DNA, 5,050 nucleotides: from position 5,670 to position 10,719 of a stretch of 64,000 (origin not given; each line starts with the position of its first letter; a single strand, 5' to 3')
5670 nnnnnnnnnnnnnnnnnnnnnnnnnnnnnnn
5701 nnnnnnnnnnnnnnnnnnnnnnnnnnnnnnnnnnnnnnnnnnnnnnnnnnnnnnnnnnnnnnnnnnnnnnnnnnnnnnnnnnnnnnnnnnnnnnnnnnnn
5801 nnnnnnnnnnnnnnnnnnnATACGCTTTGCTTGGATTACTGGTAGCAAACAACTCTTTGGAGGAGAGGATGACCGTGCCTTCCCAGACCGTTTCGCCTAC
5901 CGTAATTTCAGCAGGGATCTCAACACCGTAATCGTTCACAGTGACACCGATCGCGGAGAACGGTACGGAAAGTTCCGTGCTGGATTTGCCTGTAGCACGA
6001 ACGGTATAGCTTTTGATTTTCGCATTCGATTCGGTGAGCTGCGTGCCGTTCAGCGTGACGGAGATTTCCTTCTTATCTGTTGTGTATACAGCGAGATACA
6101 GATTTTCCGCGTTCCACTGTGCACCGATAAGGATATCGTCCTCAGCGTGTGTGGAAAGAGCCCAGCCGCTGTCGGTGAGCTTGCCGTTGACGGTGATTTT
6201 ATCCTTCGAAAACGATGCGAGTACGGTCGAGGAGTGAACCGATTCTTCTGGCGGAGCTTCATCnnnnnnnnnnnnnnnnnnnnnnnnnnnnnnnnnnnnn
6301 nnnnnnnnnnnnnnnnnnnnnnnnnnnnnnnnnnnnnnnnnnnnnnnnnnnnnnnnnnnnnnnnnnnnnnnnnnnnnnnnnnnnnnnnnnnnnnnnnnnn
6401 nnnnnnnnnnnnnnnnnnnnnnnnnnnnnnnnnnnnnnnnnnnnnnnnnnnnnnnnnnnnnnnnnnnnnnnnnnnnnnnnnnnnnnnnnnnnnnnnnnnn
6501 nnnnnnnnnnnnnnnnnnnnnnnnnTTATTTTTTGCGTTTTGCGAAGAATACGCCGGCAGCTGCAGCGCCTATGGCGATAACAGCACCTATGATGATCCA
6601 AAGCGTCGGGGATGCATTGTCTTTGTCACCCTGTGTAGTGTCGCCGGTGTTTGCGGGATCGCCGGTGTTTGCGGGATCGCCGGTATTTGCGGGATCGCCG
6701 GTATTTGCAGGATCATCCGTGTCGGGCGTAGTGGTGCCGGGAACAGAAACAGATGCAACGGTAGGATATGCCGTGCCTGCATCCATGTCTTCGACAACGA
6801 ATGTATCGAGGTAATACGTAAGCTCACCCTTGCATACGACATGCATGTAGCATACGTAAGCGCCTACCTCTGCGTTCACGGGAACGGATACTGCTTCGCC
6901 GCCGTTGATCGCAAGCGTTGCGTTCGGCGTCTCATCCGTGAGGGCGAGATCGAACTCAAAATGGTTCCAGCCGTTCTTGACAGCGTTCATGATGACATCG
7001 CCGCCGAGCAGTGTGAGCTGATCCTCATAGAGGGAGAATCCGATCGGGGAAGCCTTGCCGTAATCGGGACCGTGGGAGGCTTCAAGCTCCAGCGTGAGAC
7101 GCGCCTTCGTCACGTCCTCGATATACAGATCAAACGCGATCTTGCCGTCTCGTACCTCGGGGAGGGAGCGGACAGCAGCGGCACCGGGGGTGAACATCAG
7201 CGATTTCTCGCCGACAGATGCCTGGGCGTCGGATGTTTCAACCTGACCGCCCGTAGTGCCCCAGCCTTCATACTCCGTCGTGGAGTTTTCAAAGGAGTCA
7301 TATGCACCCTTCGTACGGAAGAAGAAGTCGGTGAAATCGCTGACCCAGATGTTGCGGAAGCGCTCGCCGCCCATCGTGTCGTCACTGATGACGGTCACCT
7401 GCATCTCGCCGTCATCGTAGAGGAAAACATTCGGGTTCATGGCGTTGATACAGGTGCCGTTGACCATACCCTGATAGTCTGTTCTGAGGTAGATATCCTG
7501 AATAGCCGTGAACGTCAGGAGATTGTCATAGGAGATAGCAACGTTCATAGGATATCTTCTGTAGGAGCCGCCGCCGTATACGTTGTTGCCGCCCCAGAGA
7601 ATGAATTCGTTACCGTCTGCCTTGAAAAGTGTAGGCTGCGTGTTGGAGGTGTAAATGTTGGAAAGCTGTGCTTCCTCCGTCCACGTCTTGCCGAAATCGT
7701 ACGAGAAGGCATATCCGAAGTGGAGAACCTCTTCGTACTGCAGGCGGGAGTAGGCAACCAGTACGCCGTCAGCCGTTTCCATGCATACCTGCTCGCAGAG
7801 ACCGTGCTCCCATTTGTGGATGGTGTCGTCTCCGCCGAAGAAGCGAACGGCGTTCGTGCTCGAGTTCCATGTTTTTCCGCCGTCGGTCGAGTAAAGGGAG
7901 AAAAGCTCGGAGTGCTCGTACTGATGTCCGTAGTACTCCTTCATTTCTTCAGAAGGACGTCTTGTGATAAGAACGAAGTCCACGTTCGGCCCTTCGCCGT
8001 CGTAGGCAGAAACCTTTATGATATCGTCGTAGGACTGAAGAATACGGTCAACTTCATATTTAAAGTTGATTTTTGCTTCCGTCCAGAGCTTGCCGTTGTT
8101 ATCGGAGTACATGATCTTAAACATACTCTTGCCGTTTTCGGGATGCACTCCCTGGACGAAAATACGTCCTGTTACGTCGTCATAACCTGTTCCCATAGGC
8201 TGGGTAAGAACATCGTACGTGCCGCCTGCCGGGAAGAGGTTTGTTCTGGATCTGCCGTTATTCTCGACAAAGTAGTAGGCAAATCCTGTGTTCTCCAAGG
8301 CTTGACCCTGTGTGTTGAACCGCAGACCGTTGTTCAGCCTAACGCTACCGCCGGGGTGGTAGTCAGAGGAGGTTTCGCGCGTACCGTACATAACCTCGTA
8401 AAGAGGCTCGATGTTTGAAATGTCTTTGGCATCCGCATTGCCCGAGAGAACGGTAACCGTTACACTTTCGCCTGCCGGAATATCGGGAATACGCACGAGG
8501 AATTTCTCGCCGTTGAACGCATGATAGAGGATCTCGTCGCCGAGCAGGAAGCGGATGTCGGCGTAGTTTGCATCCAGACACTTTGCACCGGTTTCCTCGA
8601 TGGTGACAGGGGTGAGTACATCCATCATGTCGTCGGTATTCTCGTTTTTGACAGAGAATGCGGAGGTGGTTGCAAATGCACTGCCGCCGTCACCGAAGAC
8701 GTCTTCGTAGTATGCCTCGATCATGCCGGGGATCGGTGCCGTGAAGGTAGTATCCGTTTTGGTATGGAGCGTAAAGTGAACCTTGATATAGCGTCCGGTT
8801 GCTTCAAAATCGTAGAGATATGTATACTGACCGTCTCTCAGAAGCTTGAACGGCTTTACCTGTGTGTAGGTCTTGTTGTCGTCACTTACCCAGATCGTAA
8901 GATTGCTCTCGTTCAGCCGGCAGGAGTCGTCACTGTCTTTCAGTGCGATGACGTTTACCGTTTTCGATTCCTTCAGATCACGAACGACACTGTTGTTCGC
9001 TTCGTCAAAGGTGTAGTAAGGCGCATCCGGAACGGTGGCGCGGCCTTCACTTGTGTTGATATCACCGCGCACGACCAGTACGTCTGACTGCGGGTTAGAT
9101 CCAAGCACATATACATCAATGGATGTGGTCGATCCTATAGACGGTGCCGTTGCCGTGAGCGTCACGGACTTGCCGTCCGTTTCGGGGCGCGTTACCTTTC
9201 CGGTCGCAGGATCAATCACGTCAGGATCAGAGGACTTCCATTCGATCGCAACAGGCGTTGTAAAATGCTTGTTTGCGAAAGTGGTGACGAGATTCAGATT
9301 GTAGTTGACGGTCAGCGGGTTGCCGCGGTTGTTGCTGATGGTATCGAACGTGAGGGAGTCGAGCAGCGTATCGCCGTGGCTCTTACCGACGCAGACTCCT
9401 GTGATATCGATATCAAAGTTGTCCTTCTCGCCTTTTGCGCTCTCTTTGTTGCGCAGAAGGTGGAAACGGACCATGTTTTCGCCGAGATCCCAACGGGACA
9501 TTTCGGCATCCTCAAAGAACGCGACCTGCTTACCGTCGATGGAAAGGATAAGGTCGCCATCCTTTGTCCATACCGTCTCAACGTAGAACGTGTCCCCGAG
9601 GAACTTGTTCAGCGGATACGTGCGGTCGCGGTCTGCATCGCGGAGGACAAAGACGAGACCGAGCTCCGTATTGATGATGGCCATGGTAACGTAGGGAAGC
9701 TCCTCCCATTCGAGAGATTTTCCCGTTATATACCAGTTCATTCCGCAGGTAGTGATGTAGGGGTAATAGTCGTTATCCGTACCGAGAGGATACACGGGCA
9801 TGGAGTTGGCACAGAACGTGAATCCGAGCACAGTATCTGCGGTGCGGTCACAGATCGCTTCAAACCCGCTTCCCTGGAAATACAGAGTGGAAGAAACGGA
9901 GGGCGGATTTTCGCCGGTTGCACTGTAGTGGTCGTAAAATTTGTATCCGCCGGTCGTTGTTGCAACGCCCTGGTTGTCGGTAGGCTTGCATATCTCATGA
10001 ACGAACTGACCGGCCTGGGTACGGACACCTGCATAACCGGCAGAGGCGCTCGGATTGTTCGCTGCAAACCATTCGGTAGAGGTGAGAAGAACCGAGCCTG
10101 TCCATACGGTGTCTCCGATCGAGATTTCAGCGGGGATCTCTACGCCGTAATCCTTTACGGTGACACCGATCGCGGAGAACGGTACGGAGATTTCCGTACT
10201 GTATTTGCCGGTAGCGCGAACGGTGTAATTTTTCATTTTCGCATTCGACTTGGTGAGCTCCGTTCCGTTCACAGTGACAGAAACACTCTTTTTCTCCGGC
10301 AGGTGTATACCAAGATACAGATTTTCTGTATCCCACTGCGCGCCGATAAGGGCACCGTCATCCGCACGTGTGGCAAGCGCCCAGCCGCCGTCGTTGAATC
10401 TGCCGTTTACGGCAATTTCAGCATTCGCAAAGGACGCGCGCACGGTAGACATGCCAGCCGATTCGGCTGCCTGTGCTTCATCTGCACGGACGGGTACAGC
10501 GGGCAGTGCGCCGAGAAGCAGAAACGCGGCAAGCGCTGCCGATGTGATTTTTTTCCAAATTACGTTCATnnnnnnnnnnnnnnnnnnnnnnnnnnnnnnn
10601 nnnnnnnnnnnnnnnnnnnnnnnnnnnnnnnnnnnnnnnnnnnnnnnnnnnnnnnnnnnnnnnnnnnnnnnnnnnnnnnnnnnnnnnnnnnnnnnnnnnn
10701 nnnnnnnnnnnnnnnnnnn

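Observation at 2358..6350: Module order I have not seen described: four or five lectin-like beta-sandwiches, then a propeller, a jelly roll and a TM tail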

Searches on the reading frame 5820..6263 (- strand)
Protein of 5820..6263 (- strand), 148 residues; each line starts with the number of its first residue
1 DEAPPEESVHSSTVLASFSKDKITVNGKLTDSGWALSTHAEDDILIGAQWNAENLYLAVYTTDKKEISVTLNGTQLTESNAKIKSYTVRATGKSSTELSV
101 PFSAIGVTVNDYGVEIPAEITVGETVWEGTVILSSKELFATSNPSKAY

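Call 48: search_solved_structures(query=A7, max_evalue=10, show_alignments=2)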
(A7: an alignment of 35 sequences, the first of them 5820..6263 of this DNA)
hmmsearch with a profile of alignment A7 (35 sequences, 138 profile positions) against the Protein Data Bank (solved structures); distinct sequences matched with E-value up to 10: 8.
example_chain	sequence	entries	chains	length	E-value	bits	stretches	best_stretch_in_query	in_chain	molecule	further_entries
1i82_A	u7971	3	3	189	0.0011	21.7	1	5-52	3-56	ENDO-1,4-BETA-XYLANASE A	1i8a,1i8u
1i5p_A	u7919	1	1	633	0.0055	19.5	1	46-120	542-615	PESTICIDIAL CRYSTAL PROTEIN CRY2AA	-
5mbl_B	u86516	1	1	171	0.011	18.5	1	39-122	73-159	DARPin 81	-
3nsg_A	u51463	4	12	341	0.25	14.1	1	33-79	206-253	Outer membrane protein F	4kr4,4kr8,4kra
7nwn_AAA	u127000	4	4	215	0.4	13.4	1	14-53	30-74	Beta-xylanase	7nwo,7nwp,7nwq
7uwv_A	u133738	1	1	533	0.87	12.3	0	38-59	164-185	CBM74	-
2k5p_A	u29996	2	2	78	1.5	11.6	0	51-91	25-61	thiamine-biosynthesis protein | Thiamine-biosynthesis protein ThiS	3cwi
7uwu_A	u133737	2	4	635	1.6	11.5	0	38-59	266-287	Starch Adherence System protein 6 (Sas6)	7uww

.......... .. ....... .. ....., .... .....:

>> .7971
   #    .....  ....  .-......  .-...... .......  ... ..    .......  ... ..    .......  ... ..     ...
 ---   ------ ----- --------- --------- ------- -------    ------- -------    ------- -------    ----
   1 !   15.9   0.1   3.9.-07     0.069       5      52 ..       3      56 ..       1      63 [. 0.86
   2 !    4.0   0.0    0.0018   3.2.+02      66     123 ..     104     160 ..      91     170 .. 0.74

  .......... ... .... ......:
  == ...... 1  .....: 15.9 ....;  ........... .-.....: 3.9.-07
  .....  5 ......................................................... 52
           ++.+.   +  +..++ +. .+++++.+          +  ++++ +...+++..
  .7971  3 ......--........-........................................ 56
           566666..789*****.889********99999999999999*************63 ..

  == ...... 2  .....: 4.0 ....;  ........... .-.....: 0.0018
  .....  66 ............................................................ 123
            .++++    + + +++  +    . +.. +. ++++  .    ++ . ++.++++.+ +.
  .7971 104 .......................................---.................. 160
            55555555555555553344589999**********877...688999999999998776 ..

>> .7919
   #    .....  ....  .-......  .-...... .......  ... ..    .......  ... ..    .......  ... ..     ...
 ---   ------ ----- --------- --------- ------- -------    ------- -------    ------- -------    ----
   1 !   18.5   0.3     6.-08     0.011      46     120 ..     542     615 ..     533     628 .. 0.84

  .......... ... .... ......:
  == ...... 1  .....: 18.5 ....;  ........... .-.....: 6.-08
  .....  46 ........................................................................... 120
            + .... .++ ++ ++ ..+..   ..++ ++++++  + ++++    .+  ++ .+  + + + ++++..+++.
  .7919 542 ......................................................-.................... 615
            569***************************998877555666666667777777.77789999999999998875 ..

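Call 49: search_protein_families(library=pfam, alignment_id=A7, max_evalue=1)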
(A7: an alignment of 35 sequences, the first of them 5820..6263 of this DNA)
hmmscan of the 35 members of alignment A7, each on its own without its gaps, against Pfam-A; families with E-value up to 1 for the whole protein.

A. member 1, window:5820-6263:- (148 aa): 1 family
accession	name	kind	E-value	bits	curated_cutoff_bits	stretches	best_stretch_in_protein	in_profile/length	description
PF07523.18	Big_3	-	0.1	13.3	21.2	1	40-87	4-52/68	Bacterial Ig-like domain (group 3)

B. families by the number of members that match (of 35 scanned): 29 families (the first 25 are shown)
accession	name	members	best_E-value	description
PF06452.16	CBM9_1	3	0.0038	Carbohydrate family 9 binding domain-like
PF14900.11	DUF4493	1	4.1e-05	Domain of unknown function (DUF4493)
PF11324.13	DUF3126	1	0.00057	Protein of unknown function (DUF3126)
PF03633.20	Glyco_hydro_65C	1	0.0068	Glycosyl hydrolase family 65, C-terminal domain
PF22825.2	HpiC1-like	1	0.016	HpiC1 cyclase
PF13285.11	DUF4073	1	0.021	Domain of unknown function (DUF4073)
PF06691.16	DUF1189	1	0.048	Protein of unknown function (DUF1189)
PF22386.1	PPI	1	0.048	Protease propeptides/inhibitors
PF22904.2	NOMO1-like_2nd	1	0.05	BOS complex subunit NOMO1-like, second beta sandwich domain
PF09136.16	Glucodextran_B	1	0.057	Glucodextranase, domain B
PF18545.6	HalOD1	1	0.057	Halobacterial output domain 1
PF17991.7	Thioredoxin_10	1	0.07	Thioredoxin like C-terminal domain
PF16569.11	GramPos_pilinBB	1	0.083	Gram-positive pilin backbone subunit 2, Cna-B-like domain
PF03436.18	DUF281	1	0.085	Domain of unknown function (DUF281)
PF07523.18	Big_3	1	0.1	Bacterial Ig-like domain (group 3)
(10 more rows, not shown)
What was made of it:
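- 5841..6230 (-): M1: CBM9-like β-sandwich, residues 54-183. Pfam CBM9_1 is weak, in 3 of 35 copies (calls 48, 49).
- On CBM9 (module M1): Pfam CBM9_1 has best E 0.004 and is seen in 3 of 35 copies, below the cut-off (calls 48, 49).
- Checked: CBM9_1 is the Pfam family touched by the most copies (calls 48, 49).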

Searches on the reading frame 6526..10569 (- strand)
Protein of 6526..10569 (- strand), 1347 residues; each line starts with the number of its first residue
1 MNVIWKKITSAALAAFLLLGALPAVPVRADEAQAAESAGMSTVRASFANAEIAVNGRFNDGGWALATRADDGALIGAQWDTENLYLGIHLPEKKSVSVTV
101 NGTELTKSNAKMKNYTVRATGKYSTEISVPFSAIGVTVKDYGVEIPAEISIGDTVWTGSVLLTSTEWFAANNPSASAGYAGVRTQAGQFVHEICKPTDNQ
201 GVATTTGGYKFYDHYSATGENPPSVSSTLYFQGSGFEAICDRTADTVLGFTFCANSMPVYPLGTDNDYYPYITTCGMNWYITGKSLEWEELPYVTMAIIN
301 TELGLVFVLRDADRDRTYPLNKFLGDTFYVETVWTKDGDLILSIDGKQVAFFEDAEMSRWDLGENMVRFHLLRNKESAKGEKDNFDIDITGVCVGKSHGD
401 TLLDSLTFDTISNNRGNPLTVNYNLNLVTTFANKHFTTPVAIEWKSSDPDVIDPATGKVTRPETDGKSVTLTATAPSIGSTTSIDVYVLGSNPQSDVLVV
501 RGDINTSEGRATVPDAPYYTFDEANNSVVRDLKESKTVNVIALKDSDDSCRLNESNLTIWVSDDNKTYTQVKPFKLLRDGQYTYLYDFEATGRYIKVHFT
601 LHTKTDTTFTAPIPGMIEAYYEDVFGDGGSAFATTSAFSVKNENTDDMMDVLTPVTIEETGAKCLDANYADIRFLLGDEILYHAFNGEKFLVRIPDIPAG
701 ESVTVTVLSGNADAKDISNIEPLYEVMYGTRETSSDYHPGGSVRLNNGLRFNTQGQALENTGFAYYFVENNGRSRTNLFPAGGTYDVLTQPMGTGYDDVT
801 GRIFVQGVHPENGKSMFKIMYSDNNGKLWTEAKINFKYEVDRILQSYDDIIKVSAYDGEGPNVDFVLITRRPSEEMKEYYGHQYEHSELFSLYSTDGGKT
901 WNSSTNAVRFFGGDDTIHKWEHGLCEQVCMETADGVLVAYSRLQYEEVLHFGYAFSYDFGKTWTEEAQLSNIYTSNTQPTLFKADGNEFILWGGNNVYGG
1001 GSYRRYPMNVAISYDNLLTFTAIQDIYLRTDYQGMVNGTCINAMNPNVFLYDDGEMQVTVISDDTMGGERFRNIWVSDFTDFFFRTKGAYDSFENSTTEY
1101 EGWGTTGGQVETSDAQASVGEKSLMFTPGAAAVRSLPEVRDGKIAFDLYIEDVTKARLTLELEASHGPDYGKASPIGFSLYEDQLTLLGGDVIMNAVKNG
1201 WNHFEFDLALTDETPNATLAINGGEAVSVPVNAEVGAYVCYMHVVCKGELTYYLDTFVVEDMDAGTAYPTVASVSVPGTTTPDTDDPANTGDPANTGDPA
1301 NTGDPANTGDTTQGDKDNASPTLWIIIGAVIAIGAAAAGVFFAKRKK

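Call 4: search_protein_families(library=pfam, proteins=[window:6526-10569:-], max_evalue=1)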
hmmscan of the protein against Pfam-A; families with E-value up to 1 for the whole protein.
window:6526-10569:- (1347 aa): 8 families
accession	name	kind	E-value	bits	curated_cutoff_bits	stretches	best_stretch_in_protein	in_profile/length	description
PF20578.4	aBig_2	-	1.6e-07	31.4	27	1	421-477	21-73/89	Atrophied bacterial Ig domain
PF22633.2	F5_F8_type_C_2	-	3.2e-07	31.3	27.8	1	523-597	17-91/91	NedA-like, galactose-binding domain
PF13088.12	BNR_2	-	8.7e-06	25.7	31.4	1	879-1026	128-254/277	BNR repeat-like domain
PF02012.26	BNR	-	2.4e-05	24.1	27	1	893-902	2-11/12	BNR/Asp-box repeat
PF00754.31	F5_F8_type_C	-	0.00084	19.9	28.2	1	526-603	35-117/127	F5/8 type C domain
PF20622.4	Big_15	-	0.032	14.5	27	0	94-123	25-54/82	Bacterial Ig domain (Big_16)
PF24316.1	Tli3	-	0.08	13.7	27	0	886-903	81-98/129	T6SS Tli3 immunity protein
PF10102.14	DUF2341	-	0.096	13.6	23.4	0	690-725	31-66/84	Domain of unknown function (DUF2341)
